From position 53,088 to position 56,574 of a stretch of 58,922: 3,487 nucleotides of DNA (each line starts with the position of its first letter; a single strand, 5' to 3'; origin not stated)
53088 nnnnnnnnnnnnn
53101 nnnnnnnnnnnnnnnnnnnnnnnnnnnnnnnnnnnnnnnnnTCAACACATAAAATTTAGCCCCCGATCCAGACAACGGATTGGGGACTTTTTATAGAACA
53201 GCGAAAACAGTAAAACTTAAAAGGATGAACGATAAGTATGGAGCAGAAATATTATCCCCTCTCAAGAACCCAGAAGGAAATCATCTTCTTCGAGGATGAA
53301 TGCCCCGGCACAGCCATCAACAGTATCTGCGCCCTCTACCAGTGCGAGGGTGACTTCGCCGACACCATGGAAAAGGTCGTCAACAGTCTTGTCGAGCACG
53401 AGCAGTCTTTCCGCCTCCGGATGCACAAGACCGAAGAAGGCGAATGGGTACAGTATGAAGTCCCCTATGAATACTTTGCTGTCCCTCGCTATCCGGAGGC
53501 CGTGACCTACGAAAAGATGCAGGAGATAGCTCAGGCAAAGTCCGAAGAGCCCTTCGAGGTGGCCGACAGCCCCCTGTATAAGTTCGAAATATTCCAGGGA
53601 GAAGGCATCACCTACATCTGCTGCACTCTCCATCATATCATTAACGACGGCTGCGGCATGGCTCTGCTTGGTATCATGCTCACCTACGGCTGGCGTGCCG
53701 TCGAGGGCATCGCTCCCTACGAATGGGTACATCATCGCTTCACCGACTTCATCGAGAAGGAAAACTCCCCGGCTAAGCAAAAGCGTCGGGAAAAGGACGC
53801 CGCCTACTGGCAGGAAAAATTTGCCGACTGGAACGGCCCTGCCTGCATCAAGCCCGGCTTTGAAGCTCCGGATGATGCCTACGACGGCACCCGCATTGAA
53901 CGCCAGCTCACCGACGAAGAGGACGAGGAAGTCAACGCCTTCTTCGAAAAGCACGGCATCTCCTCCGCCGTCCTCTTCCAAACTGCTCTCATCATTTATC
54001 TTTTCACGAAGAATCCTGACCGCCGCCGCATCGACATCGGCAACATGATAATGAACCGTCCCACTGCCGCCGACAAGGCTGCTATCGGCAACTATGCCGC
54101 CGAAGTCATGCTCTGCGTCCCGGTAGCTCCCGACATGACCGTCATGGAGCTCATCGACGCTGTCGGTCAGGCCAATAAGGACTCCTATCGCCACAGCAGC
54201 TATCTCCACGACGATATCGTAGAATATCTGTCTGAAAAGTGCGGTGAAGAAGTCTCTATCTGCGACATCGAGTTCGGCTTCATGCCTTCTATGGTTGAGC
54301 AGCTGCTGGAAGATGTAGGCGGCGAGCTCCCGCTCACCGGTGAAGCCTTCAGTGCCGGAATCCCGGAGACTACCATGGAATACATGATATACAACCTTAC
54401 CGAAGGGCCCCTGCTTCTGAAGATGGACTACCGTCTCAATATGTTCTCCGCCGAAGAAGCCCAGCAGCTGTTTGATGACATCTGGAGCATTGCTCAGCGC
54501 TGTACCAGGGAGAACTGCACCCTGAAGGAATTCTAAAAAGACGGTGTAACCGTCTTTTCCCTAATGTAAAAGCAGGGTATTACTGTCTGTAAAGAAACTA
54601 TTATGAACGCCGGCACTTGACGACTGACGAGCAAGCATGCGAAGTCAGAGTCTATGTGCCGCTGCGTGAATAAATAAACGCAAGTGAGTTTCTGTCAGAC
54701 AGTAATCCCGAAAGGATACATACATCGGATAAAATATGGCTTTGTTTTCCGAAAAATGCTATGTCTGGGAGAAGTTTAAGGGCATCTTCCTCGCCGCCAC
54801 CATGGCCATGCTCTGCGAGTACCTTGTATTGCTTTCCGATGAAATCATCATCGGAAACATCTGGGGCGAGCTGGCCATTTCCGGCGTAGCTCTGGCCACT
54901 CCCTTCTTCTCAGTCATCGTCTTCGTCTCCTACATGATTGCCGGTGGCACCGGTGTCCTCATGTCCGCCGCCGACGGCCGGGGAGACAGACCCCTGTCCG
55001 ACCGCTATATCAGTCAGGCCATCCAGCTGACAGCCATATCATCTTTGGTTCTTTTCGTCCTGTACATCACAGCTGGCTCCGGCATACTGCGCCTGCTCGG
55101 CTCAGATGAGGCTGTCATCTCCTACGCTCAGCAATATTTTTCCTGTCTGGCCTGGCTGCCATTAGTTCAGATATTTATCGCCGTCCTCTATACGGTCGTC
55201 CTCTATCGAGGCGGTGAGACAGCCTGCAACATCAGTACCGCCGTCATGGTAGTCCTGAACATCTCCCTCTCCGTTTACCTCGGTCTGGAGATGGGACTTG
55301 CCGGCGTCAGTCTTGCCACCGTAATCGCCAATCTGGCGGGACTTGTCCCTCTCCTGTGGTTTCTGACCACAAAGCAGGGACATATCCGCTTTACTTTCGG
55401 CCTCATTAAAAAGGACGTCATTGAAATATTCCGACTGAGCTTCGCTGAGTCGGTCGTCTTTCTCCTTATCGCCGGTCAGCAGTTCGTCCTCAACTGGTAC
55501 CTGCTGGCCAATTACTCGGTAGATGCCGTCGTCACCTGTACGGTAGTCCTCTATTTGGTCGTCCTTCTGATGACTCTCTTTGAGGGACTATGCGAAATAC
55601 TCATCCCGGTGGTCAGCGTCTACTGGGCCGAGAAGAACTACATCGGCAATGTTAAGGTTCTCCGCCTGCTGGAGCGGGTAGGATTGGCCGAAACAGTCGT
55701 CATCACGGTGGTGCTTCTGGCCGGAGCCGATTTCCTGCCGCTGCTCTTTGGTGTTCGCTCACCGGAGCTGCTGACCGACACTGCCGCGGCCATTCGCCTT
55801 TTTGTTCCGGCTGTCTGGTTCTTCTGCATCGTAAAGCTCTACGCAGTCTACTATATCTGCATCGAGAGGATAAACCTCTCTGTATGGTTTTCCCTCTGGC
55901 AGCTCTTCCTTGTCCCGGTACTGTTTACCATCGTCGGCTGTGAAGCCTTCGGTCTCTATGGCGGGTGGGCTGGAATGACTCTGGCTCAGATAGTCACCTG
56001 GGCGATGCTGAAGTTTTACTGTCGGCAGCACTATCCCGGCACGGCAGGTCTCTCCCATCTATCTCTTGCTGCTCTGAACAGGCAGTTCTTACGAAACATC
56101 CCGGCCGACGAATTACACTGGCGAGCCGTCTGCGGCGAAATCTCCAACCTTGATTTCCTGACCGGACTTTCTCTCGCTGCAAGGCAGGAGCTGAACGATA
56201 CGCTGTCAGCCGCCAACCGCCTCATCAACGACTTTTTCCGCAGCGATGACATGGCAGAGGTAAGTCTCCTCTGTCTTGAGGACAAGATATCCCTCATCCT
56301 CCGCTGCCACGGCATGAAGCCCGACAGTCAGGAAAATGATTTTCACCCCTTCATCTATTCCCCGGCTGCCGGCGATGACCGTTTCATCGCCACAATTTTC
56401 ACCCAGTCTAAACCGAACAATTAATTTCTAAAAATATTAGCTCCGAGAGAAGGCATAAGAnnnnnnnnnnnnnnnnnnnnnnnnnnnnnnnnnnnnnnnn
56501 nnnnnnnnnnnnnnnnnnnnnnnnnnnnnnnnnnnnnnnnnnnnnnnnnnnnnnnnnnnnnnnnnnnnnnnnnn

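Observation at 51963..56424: Radical SAM/SPASM enzyme, free-standing condensation domain and MATE-like exporter, with no visible precursor or carrier protein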

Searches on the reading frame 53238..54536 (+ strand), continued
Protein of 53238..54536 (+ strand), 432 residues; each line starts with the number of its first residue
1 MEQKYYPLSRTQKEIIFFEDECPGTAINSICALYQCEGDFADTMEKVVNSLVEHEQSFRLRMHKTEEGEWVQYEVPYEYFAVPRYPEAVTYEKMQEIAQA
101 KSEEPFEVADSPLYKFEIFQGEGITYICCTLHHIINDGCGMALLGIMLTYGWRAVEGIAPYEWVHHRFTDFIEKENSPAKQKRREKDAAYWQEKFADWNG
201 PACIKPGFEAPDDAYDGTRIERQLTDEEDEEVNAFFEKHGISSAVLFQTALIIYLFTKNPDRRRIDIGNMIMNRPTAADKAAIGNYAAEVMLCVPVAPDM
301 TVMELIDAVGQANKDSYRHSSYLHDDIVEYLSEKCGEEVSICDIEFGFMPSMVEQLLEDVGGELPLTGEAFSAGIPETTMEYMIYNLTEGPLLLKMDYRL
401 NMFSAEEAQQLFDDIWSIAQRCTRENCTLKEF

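Call 92: find_encoding_contigs(protein=P0206, flank=8000, max_places=2)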
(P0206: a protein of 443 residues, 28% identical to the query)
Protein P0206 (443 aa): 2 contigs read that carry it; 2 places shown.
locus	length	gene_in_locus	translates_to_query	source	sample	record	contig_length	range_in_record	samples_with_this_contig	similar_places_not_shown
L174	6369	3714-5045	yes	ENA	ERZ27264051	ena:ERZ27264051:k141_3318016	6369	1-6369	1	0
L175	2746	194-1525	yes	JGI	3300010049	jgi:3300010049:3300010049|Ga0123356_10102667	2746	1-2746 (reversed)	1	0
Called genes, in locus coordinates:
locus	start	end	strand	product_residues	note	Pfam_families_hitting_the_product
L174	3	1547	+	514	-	?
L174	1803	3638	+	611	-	PF13623:SurA_N_2, PF13624:SurA_N_3, PF13145:Rotamase_2, PF00639:Rotamase, PF13616:Rotamase_3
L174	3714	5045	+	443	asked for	PF00668:Condensation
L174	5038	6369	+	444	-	?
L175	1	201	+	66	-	?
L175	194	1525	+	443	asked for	PF00668:Condensation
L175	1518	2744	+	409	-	?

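Call 94: search_protein_families(library=pfam, proteins=[L173:2890-3108:+, L173:3145-3555:+, L173:3582-4436:+, L174:3-1547:+, L169:2380-3591:+], max_evalue=0.01)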
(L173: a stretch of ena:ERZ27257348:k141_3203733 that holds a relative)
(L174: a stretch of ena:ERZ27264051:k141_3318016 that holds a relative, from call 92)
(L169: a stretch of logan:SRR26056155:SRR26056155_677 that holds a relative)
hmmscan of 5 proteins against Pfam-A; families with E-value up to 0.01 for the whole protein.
L173:2890-3108:+ (72 aa): 0 families

L173:3145-3555:+ (136 aa): 0 families

L173:3582-4436:+ (285 aa): 1 family
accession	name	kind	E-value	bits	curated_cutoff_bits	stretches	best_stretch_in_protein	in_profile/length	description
PF00873.25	ACR_tran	-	1.6e-56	192.1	28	1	4-271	2-273/1021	AcrB/AcrD/AcrF family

L174:3-1547:+ (514 aa): 4 families
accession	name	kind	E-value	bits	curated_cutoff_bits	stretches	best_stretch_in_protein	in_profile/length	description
PF03572.23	Peptidase_S41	-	6.9e-49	166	24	1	74-229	2-156/165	Peptidase family S41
PF17820.7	PDZ_6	-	3.6e-08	33.4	27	1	1-43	14-54/54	PDZ domain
PF00595.29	PDZ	-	2.2e-07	31.6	23.2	1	2-42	42-81/81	PDZ domain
PF13180.12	PDZ_2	-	0.00019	22.1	27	1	1-51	28-77/80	PDZ domain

L169:2380-3591:+ (403 aa): 0 families

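Call 95: predict_structure(alignment_id=A10)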
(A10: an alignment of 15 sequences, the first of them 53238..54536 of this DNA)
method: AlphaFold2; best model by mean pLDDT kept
length: 432 residues; sequences in the alignment: 15
mean_pLDDT: 90.7   pTM: 0.89
mean pLDDT of the five models: 90.7, 90.2, 89.4, 88.3, 87.9
residues with pLDDT >= 90: 311; 70-90: 101; 50-70: 20; < 50: 0
segments of 3 or more residues with pLDDT < 50: none
pLDDT, mean of each block of 10 residues (from residue 1): 86 90 88 91 96 97 94 97 90 94 94 96 92 93 89 89 93 91 95 93 87 81 93 92 94 97 95 89 93 97 97 95 92 83 90 62 73 82 82 92 94 97 95 93
secondary structure, 60 per line:
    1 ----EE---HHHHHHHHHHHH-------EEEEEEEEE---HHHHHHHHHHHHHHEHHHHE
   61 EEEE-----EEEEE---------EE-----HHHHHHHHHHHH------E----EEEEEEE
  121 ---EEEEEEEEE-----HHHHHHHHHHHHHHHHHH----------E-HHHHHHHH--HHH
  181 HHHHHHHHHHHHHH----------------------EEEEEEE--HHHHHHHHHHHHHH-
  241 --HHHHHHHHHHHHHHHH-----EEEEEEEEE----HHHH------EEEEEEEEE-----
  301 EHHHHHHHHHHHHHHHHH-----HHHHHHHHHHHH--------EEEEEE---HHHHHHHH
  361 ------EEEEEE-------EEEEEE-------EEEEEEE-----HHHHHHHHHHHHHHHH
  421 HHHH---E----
elements in order: H10-21 E29-37 H41-54 H56-59 E60-64 E70-74 H91-102 E114-120 E124-132 H138-155 H168-175 H178-194 E217-223 H226-239 H243-258 E264-272 H277-280 E287-295 H302-318 H324-335 E344-349 H353-360 E367-372 E380-385 E393-399 H405-424
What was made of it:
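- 53238..54536 (+): Free-standing NRPS-type condensation domain, 432 aa. The AF2 model has pLDDT 90.7 (call 95).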

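Call 100: fold_search(model_id=the predicted structure, library=pdb)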
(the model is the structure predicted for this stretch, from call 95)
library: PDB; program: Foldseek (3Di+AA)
matches with E <= 10: 714; with E <= 0.001: 281
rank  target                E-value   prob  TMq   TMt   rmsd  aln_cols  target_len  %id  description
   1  8f7f                  9.4e-30  1.00  0.80  0.80   4.3       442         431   16  The condensation domain of surfactin A synthetase C in space group P43212 (released 2023-11-22)
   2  8f7h                  1.8e-29  1.00  0.80  0.81   4.2       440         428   16  The condensation domain of surfactin A synthetase C variant 18b in space group P212121 (released 2023-11-22)
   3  5dua_A                3.9e-29  1.00  0.82  0.80   3.8       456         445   18  First condensation domain of the calcium-dependent antibiotic synthetase in complex with substrate analogue 3a (released 2016-03-30)
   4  5du9_B                4.4e-29  1.00  0.83  0.84   3.6       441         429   17  First condensation domain of the calcium-dependent antibiotic synthetase in complex with substrate analogue 2a (released 2016-03-30)
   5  6p1j_A                4.6e-29  1.00  0.82  0.39   3.7       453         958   16  The structure of condensation and adenylation domains of teixobactin-producing nonribosomal peptide synthetase Txo2 se (released 2019-05-29)
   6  4jn5_A                5.2e-29  1.00  0.80  0.80   4.1       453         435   17  Crystal structures of the first condensation domain of the CDA synthetase (released 2013-06-19)
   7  4jn3_B                1.1e-28  1.00  0.83  0.81   3.5       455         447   18  Crystal structures of the first condensation domain of the CDA synthetase (released 2013-06-19)
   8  9meh                  1.4e-28  1.00  0.83  0.21   3.5       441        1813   17  Crystal structure of the dimodular LgrA after protein ligation (released 2025-03-05)
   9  4jn3_A                1.4e-28  1.00  0.83  0.81   3.6       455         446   18  Crystal structures of the first condensation domain of the CDA synthetase (released 2013-06-19)
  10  6mg0_B                1.8e-28  1.00  0.83  0.23   3.4       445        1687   16  Crystal structure of a 5-domain construct of LgrA in the thiolation state (released 2019-11-20)
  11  4jn5_B                1.8e-28  1.00  0.79  0.80   3.8       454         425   16  Crystal structures of the first condensation domain of the CDA synthetase (released 2013-06-19)
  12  6p1j_B                2.2e-28  1.00  0.82  0.39   3.7       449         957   16  The structure of condensation and adenylation domains of teixobactin-producing nonribosomal peptide synthetase Txo2 se (released 2019-05-29)
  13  9be3_A                2.6e-28  1.00  0.84  0.22   3.4       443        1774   17  The pre-condensation state of the dimodular NRPS protein LgrA (released 2024-11-20)
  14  5du9_A                2.6e-28  1.00  0.83  0.84   3.4       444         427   18  First condensation domain of the calcium-dependent antibiotic synthetase in complex with substrate analogue 2a (released 2016-03-30)
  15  9be4_A                4.7e-28  1.00  0.83  0.22   3.4       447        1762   16  The post-condensation state of the dimodular NRPS protein LgrA (released 2024-11-20)
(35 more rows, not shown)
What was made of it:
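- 53238..54536 (+): Foldseek gives TM 0.80-0.84 to SrfA-C, CDA-C1, LgrA and RzmA starter C domains (call 100).
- On NRPS condensation domain (PF00668): Foldseek gives TM 0.80-0.84 to solved C domains (call 100).
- It has a canonical C fold, and its top structural matches include lipo-initiation C domains (CDA-C1, RzmA) (call 100).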

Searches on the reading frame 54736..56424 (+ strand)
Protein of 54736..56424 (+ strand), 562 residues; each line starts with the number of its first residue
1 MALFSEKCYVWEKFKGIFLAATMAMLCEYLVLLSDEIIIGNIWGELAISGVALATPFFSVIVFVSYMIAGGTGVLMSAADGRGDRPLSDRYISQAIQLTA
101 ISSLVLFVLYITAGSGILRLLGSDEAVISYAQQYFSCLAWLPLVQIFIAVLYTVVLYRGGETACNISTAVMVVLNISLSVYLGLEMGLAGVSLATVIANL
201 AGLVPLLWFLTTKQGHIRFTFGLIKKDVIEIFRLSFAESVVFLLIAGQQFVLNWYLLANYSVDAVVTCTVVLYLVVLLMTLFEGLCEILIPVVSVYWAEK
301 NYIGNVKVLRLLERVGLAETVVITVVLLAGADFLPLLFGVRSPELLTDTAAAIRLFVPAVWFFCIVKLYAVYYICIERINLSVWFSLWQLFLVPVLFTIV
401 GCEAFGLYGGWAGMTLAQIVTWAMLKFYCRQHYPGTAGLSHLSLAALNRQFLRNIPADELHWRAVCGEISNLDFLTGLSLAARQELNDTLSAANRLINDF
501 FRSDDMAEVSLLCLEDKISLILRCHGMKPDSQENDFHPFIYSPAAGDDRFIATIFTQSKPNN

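Call 3: search_protein_families(library=pfam, proteins=[window:54736-56424:+], max_evalue=0.01)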
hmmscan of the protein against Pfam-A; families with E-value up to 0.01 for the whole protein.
window:54736-56424:+ (562 aa): 1 family
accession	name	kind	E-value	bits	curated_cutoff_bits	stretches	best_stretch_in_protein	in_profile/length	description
PF01554.23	MatE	-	2.2e-14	53.9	24.9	1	22-179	3-159/161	MatE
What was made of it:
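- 54736..56040 (+): MATE/MOP-type transporter core, residues 1 to about 435, with about 12 hydrophobic segments. Pfam MatE gives 2e-14 (call 3).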

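Call 4: search_protein_families(library=ncbifam, proteins=[window:54736-56424:+], max_evalue=0.01)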
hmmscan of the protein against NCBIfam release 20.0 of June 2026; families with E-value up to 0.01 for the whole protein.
window:54736-56424:+ (562 aa): 5 families
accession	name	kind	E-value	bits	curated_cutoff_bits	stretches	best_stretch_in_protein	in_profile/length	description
NF007130.1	PRK09575.1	equivalog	5.9e-30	104.9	445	1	18-423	12-421/435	MATE family efflux transporter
TIGR00797.1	matE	subfamily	2e-20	73.1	147.4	1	22-363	3-346/396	MATE family efflux transporter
NF000217.1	MATE_multi_FepA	equivalog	2.3e-18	66.5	900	1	20-431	23-437/443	multidrug efflux MATE transporter FepA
NF007690.0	PRK10367.1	equivalog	1.6e-05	24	409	1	29-206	26-205/441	MATE family efflux transporter DinF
TIGR01695.1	murJ_mviN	equivalog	0.00069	18.4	235.55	1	81-280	293-496/506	murein biosynthesis integral membrane protein MurJ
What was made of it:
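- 54736..56040 (+): The NCBIfam MATE efflux model covers residues 18-423 (call 4).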

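Call 13: search_protein_families(library=padloc, proteins=[window:54736-56424:+], max_evalue=0.01)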
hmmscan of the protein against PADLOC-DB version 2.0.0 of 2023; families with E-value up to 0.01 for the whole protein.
window:54736-56424:+ (562 aa): 0 families

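Call 82: find_homologous_proteins(query=A8, max_evalue=1e-30)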
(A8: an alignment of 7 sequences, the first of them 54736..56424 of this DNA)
Query A8 (7 sequences) (562 aa, profile of the alignment): 5 proteins with E <= 1e-30 among 8000 candidates.
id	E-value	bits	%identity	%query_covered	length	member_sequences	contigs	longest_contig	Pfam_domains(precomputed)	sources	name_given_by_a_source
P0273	3.4e-206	705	91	100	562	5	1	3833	PF01554.24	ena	-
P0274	5.3e-190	651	80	99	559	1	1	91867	PF01554.24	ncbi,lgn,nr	ncbi:MAG: MATE family efflux transporter [Selenomonadaceae bacterium]|nr:MATE family efflux transpor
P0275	2.2e-45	174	25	72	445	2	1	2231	PF01554.24,PF03023.20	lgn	-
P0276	9.0e-34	135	23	52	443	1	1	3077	PF01554.24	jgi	-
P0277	6.9e-32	129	23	69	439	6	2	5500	PF01554.24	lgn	-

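Call 83: find_encoding_contigs(protein=P0274, flank=10000, max_places=2)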
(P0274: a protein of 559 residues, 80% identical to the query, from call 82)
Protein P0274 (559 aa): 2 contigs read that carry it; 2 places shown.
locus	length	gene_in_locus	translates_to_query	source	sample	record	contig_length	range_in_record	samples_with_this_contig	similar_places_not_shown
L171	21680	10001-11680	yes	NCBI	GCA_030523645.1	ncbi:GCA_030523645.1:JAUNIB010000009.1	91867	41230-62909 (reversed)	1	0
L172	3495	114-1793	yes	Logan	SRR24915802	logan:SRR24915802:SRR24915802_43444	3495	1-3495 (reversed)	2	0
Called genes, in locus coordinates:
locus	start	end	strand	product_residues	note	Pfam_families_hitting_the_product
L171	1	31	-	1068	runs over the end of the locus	PF00497:SBP_bac_3, PF00563:EAL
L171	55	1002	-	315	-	PF03547:Mem_trans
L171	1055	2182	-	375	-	PF02608:Bmp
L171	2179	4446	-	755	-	PF00990:GGDEF, PF00563:EAL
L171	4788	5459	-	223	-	-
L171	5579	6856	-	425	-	PF05384:DegS, PF07730:HisKA_3, PF02518:HATPase_c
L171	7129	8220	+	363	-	PF04055:Radical_SAM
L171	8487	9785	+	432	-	PF00668:Condensation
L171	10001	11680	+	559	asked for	PF01554:MatE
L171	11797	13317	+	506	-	PF03816:LytR_cpsA_psr, PF13399:LytR_C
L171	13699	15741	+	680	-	PF00005:ABC_tran, PF00931:NB-ARC (faint), PF02463:SMC_N (faint), PF13304:AAA_21 (faint), PF13401:AAA_22 (faint), PF12848:ABC_tran_Xtn, PF00005:ABC_tran, PF16326:ABC_tran_CTD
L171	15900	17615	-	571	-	PF02554:CstA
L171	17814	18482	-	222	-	PF26226:DUF8052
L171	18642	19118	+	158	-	PF01928:CYTH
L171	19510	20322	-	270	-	PF00795:CN_hydrolase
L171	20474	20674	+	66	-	PF06107:DUF951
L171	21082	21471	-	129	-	PF04519:Bactofilin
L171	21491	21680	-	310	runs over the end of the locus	PF01551:Peptidase_M23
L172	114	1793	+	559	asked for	PF01554:MatE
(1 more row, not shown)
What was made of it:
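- The trio of rSAM, C and MATE families occurs together in the window and in L171, a Selenomonadaceae MAG with the same order and flanks (call 83). It is chromosomal and syntenic between species (call 83).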

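Call 94: search_protein_families(library=pfam, proteins=[L171:4788-5459:-], max_evalue=0.01)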
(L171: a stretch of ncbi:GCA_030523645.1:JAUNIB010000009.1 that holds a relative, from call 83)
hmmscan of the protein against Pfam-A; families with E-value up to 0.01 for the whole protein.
L171:4788-5459:- (223 aa): 1 family
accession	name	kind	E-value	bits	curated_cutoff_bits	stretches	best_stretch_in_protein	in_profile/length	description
PF02965.22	Met_synt_B12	-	3.3e-05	23.9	25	1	146-191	199-246/273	Vitamin B12 dependent methionine synthase, activation domain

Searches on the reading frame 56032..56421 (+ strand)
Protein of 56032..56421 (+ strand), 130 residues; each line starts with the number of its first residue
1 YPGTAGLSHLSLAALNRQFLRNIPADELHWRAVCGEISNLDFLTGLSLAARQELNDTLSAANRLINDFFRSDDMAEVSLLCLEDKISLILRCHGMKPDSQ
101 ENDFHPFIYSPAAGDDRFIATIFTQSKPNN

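Call 67: search_protein_families(library=pfam, proteins=[window:56032-56421:+], max_evalue=1)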
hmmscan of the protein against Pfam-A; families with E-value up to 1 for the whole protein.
seq(130 aa): 0 families
